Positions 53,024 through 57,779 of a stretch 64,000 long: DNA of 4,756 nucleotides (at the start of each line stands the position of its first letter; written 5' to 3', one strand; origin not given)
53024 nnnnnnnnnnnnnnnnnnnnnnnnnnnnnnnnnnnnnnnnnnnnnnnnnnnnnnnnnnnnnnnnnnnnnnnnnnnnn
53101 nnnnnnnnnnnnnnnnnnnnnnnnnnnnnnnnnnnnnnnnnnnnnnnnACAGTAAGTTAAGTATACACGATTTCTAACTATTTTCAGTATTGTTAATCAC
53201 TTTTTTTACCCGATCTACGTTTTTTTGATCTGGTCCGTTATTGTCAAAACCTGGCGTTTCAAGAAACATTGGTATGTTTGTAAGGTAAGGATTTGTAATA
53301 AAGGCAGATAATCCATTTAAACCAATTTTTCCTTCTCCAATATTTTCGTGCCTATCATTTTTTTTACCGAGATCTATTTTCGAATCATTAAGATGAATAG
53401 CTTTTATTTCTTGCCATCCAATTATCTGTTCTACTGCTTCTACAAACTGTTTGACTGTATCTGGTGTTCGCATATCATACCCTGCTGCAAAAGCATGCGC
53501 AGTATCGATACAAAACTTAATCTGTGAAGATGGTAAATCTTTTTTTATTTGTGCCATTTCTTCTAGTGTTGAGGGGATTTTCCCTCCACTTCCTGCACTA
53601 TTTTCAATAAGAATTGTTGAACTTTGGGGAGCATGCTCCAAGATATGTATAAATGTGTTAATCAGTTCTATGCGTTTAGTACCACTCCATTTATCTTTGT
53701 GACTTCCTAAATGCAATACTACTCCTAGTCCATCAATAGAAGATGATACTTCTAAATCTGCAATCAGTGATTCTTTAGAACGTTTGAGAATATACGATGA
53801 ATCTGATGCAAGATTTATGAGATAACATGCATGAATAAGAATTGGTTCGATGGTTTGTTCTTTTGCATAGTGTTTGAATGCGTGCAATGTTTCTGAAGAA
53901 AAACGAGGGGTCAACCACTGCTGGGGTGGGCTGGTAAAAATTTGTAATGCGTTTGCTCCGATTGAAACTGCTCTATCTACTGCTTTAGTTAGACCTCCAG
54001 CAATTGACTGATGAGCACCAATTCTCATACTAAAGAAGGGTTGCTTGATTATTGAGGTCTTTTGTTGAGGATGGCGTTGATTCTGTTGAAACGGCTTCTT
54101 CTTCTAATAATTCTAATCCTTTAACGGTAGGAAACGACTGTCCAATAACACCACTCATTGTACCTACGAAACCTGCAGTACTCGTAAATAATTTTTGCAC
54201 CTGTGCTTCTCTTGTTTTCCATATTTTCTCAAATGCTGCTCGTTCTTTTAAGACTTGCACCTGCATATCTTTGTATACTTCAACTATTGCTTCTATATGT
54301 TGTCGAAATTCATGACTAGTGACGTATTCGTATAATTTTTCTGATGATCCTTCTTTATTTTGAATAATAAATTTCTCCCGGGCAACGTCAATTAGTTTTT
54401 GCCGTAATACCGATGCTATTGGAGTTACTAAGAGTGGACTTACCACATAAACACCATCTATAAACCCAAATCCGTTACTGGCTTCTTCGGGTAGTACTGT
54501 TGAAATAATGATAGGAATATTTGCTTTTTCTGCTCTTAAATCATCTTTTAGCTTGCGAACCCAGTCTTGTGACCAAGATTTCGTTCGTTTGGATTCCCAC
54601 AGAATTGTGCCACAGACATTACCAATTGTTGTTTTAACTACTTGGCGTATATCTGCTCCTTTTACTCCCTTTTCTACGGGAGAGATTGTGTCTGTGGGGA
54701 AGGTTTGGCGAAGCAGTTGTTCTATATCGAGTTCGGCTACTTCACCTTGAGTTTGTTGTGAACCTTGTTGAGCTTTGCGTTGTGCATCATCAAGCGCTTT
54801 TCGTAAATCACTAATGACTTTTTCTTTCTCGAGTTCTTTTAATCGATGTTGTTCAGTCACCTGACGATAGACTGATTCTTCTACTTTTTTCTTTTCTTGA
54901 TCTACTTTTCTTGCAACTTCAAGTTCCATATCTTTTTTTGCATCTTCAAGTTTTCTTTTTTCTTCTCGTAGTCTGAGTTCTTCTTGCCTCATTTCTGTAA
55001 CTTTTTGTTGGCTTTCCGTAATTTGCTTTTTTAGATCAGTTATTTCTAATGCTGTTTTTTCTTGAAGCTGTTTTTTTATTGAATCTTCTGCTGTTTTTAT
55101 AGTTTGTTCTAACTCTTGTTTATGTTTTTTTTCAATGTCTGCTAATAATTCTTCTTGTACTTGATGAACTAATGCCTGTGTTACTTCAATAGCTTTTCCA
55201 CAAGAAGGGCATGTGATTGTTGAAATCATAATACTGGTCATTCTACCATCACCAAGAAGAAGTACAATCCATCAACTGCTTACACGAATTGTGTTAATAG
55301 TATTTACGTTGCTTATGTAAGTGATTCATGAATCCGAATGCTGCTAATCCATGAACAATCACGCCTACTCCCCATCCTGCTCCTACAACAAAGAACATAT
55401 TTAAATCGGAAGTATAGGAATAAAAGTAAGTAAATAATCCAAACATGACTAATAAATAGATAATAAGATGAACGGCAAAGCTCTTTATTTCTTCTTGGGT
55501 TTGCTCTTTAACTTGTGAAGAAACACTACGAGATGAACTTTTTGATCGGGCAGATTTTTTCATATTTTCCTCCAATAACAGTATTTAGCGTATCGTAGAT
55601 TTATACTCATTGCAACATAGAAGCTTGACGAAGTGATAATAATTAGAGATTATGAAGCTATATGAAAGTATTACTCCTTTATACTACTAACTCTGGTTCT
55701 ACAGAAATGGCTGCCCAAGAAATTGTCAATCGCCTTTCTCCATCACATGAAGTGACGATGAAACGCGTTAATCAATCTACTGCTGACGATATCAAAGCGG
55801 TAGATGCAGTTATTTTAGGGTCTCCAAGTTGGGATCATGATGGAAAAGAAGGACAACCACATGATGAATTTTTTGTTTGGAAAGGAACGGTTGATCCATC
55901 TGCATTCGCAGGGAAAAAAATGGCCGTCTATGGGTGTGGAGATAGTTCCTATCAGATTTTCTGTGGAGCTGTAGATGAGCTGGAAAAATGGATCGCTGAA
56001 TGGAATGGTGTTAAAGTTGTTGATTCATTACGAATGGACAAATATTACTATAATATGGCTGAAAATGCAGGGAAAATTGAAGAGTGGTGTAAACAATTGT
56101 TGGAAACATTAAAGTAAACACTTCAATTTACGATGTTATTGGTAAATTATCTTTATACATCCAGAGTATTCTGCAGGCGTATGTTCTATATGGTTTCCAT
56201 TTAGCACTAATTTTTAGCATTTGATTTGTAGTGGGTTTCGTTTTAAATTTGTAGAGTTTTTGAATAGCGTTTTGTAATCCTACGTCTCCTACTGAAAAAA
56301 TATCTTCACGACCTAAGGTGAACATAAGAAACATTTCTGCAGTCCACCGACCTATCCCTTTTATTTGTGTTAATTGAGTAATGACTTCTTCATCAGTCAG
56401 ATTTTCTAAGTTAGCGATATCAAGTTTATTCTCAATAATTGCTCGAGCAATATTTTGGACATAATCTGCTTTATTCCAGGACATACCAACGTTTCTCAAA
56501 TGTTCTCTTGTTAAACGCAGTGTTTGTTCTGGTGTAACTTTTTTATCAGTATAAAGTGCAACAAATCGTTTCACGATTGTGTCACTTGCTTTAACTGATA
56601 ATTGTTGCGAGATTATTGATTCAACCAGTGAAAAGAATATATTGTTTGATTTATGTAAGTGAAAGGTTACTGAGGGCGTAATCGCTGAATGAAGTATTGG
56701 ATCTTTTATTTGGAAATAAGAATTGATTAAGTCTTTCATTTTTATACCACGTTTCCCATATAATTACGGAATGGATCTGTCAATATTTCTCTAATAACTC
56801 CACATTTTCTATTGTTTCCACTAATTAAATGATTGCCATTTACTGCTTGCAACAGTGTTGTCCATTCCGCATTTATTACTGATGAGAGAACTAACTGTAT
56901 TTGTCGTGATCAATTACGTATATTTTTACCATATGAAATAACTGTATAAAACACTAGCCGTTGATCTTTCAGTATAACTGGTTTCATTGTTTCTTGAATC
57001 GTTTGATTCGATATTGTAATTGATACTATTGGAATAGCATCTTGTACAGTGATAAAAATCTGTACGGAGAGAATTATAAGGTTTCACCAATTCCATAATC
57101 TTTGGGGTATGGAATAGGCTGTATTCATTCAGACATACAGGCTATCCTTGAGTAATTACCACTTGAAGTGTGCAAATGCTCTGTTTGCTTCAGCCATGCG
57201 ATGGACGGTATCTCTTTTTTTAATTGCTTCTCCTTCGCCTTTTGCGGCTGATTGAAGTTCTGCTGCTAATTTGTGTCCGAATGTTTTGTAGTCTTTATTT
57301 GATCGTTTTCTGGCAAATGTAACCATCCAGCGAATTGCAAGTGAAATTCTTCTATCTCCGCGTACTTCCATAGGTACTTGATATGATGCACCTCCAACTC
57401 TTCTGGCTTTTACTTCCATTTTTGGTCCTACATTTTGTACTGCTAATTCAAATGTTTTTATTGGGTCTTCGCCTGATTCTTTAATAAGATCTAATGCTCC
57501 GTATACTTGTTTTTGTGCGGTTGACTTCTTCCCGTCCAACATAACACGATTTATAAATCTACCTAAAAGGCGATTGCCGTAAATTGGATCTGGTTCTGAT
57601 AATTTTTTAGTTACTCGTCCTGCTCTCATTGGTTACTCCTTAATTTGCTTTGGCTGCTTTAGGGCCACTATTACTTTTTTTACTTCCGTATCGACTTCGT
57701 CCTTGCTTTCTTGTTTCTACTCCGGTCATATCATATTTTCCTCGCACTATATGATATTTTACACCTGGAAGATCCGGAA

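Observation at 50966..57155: About 6.2-kb, seven-gene insertion splitting the rpsL-rpsG / fusA-tuf (str) operon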

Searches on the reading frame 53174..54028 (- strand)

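Call 3: search_protein_families(library=pfam, proteins=[window:53174-54028:-], max_evalue=0.01)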
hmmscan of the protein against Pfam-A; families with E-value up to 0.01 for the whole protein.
window:53174-54028:- (284 aa): 1 family
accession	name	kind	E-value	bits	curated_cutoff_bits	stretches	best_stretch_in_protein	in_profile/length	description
PF01261.30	AP_endonuc_2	-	1.9e-36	126.4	31.1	1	17-266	1-234/249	Xylose isomerase-like TIM barrel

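Call 47: search_protein_families(library=ncbifam, proteins=[window:53174-54028:-], max_evalue=0.001)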
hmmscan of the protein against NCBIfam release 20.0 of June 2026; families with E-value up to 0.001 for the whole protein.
window:53174-54028:- (284 aa): 5 families
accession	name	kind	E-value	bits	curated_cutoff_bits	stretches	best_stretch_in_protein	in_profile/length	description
TIGR00587.1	nfo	subfamily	5.5e-71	239.1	129.65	1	3-274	3-276/279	deoxyribonuclease IV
NF002199.0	PRK01060.1-4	equivalog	1.3e-60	204.9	315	1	2-260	3-264/282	deoxyribonuclease IV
NF002197.0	PRK01060.1-2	equivalog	5.7e-60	202.9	376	1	2-264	11-276/289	deoxyribonuclease IV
NF002196.0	PRK01060.1-1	equivalog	9.3e-53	179.4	333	1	1-271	2-273/297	deoxyribonuclease IV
NF002198.0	PRK01060.1-3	equivalog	6.6e-35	120.9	244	1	1-260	3-238/253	deoxyribonuclease IV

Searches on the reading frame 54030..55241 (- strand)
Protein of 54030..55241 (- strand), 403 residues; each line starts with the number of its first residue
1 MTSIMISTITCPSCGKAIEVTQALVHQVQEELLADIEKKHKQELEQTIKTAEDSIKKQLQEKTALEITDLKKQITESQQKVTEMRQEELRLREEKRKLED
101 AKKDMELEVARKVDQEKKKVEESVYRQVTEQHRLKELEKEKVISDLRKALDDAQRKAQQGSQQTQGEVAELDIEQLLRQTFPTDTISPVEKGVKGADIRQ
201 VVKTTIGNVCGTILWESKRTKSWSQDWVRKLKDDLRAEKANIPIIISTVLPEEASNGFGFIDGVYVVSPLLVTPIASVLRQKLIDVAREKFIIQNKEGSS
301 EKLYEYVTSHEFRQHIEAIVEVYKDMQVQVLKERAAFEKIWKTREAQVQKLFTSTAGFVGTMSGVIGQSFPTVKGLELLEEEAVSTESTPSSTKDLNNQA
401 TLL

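Call 3: search_protein_families(library=pfam, proteins=[window:54030-55241:-], max_evalue=0.01)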
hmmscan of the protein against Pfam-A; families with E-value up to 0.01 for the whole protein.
window:54030-55241:- (403 aa): 1 family
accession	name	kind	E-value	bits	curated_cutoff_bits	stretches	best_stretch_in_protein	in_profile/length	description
PF09903.14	DUF2130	-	2.8e-57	194.4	26.7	1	134-378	3-252/255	Uncharacterized protein conserved in bacteria (DUF2130)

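Call 47: search_protein_families(library=ncbifam, proteins=[window:54030-55241:-], max_evalue=0.001)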
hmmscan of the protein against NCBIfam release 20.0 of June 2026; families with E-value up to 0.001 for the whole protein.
window:54030-55241:- (403 aa): 0 families

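Call 48: search_solved_structures(query=window:54030-55241:-, max_evalue=1)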
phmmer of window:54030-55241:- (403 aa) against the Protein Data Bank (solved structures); distinct sequences matched with E-value up to 1: 2.
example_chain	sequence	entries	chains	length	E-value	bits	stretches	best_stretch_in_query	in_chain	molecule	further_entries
4v67_AX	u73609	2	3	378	0.43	13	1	81-151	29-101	Bacterial peptide chain release factor 2 (RF-2) | Peptide chain release factor 2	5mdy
4v9n_AY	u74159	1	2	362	0.89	11.9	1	81-151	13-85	Bacterial peptide chain release factor 2 (RF-2)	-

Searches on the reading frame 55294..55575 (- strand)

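Call 3: search_protein_families(library=pfam, proteins=[window:55294-55575:-], max_evalue=0.01)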
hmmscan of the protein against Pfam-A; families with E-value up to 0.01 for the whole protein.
window:55294-55575:- (93 aa): 2 families
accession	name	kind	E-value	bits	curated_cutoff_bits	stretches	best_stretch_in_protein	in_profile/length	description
PF13239.11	2TM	-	3.8e-10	40.1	24.8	1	23-85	3-67/79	2TM domain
PF00119.25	ATP-synt_A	-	0.0014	19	33.9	1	19-88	43-118/217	ATP synthase A chain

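Call 47: search_protein_families(library=ncbifam, proteins=[window:55294-55575:-], max_evalue=0.001)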
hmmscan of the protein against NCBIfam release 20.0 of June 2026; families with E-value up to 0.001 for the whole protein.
window:55294-55575:- (93 aa): 1 family
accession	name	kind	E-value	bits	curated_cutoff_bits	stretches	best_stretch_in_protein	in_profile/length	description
TIGR01131.1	ATP_synt_6_or_A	equivalog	4.8e-05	23.4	102.6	1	15-88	55-131/227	F0F1 ATP synthase subunit A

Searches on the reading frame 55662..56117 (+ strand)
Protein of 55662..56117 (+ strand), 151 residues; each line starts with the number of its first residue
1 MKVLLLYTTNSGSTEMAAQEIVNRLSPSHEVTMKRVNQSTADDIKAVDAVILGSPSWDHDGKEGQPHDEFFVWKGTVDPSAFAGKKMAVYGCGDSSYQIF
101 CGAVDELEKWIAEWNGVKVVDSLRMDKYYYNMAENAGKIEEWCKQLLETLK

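Call 3: search_protein_families(library=pfam, proteins=[window:55662-56117:+], max_evalue=0.01)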
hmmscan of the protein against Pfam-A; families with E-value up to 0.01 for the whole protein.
window:55662-56117:+ (151 aa): 2 families
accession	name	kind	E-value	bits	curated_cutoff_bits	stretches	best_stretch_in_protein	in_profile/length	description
PF00258.30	Flavodoxin_1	-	6.3e-18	65.7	25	1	5-125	1-127/143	Flavodoxin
PF12724.12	Flavodoxin_5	-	0.00011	22.9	27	1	4-55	1-52/145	Flavodoxin domain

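Call 47: search_protein_families(library=ncbifam, proteins=[window:55662-56117:+], max_evalue=0.001)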
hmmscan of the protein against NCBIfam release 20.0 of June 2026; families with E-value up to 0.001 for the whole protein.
window:55662-56117:+ (151 aa): 20 families
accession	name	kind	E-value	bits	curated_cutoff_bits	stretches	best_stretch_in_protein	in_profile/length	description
TIGR01753.1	flav_short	equivalog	5.8e-20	72.2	123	1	3-146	1-139/140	flavodoxin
NF005216.0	PRK06703.1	subfamily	1.1e-17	64.5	127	1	1-148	2-145/151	flavodoxin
NF006738.0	PRK09267.1-4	equivalog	9.5e-17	61.1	172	1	1-134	1-134/171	flavodoxin FldA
TIGR01752.1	flav_long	equivalog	1.9e-16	60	146.75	1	3-134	2-129/167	flavodoxin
NF006739.0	PRK09267.1-5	subfamily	1.5e-15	57.3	175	1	2-134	3-131/168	flavodoxin FldA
NF006737.0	PRK09267.1-3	equivalog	2.7e-14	53.1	238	1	3-134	4-131/174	flavodoxin FldA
NF006736.0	PRK09267.1-2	equivalog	1.5e-13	50.8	202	1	1-133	2-127/161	flavodoxin FldA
NF005246.0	PRK06756.1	subfamily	3.5e-13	49.8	130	1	1-126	2-125/148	flavodoxin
NF006735.0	PRK09267.1-1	equivalog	9.2e-12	45.1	315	1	5-133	6-130/176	flavodoxin FldA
NF009023.0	PRK12359.1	equivalog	4e-11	43.1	215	1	1-130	1-126/172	flavodoxin FldB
NF006747.0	PRK09271.1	equivalog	4.3e-11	42.8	104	1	1-149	1-146/160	flavodoxin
TIGR01754.1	flav_RNR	hypoth_equivalog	4.6e-10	39.6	163.8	1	1-146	1-139/140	putative ribonucleotide reductase-associated flavodoxin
NF005587.0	PRK07308.1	equivalog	9.2e-10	38.9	138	1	5-148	6-144/147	flavodoxin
NF006531.0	PRK09004.1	equivalog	1.2e-09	38.1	158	1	2-149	3-145/146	FMN-binding protein MioC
NF004050.0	PRK05569.1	subfamily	1.5e-09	38.3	136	1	2-67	3-69/141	flavodoxin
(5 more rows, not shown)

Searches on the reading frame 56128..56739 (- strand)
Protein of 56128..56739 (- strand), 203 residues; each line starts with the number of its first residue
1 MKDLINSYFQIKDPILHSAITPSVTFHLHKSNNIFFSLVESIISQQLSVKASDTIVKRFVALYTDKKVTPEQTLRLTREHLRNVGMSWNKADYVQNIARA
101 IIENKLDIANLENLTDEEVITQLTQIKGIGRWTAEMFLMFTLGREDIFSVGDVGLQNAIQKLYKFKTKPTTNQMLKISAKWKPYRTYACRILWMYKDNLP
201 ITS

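Call 3: search_protein_families(library=pfam, proteins=[window:56128-56739:-], max_evalue=0.01)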
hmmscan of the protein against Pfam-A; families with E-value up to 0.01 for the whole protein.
window:56128-56739:- (203 aa): 1 family
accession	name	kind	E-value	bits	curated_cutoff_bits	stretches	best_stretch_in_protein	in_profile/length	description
PF00730.31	HhH-GPD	-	7.4e-19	68.5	26.2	1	39-182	1-106/108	HhH-GPD superfamily base excision DNA repair protein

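Call 47: search_protein_families(library=ncbifam, proteins=[window:56128-56739:-], max_evalue=0.001)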
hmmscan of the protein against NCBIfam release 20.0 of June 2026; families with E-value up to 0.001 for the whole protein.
window:56128-56739:- (203 aa): 5 families
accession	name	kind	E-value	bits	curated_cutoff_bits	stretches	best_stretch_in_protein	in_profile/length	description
NF007641.0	PRK10308.1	equivalog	1.9e-13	50.7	229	1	39-197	118-276/285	DNA-3-methyladenine glycosylase 2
TIGR00588.1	ogg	subfamily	1.2e-08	34.4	397.85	1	75-177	172-276/310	8-oxoguanine DNA-glycosylase (ogg)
TIGR01083.1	nth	equivalog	4.6e-06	26.4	211.7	1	22-143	16-129/192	endonuclease III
NF053634.1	MonDNAglycDR2438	equivalog_domain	2.4e-05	24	400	1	33-149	19-135/219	monofunctional DNA glycosylase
NF010494.0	PRK13913.1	equivalog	0.00027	20.9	192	1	78-146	83-148/220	3-methyladenine DNA glycosylase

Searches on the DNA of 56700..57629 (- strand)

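Call 37: search_rna_families(source=L021, start=17700, end=17900, threshold=evalue, max_evalue=10)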
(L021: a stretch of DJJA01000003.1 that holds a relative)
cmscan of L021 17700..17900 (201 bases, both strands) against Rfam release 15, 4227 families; matches with E-value up to 10: 4.
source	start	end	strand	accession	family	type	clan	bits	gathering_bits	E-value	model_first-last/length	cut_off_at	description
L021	17787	17842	+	RF01859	Phe_leader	Cis-reg; leader;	-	14.9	55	4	1-125/125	no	Phenylalanine leader peptide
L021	17740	17851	+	RF00557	L10_leader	Cis-reg; leader;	-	12.6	44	6.2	1-138/138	no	Ribosomal protein L10 leader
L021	17700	17716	-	RF01138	sR23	Gene; snRNA; snoRNA; CD-box;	-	8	45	9.7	1-17/54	3'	Small nucleolar RNA sR23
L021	17700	17752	-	RF02041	HOTTIP_2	Gene; lncRNA;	-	6.6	80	0.86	1-53/374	3'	HOXA transcript at the distal tip, conserved region 2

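Call 38: search_rna_families(source=window, start=56700, end=57200, threshold=evalue, max_evalue=10)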
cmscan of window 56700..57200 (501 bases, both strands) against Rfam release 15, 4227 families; matches with E-value up to 10: 2.
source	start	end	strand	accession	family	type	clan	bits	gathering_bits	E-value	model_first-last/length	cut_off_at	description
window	56882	56970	-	RF03430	MIR5294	Gene; miRNA;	-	16.3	115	1.2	1-111/111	no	MIR5294 microRNA precursor family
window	56903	56942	+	RF01362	CRISPR-DR49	Gene; CRISPR;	-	15.3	41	9.1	1-47/47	no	CRISPR RNA direct repeat element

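Call 45: search_rna_families(source=L021, start=2300, end=2500, threshold=evalue, max_evalue=10)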
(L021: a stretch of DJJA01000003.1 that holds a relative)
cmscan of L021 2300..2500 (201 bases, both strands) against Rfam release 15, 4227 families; matches with E-value up to 10: 3.
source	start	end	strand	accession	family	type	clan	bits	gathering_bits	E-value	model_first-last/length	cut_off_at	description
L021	2326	2478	+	RF00851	mir-230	Gene; miRNA;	-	18.7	72.7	0.11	1-82/82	no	mir-230 microRNA precursor family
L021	2389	2444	+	RF02143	HYMAI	Gene; lncRNA;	-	11.2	80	3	176-241/241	no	Hydatidiform mole associated and imprinted conserved region 1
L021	2350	2376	+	RF03010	mcrA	Gene; sRNA;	-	9.2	57.6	4.9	1-51/51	no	mcrA RNA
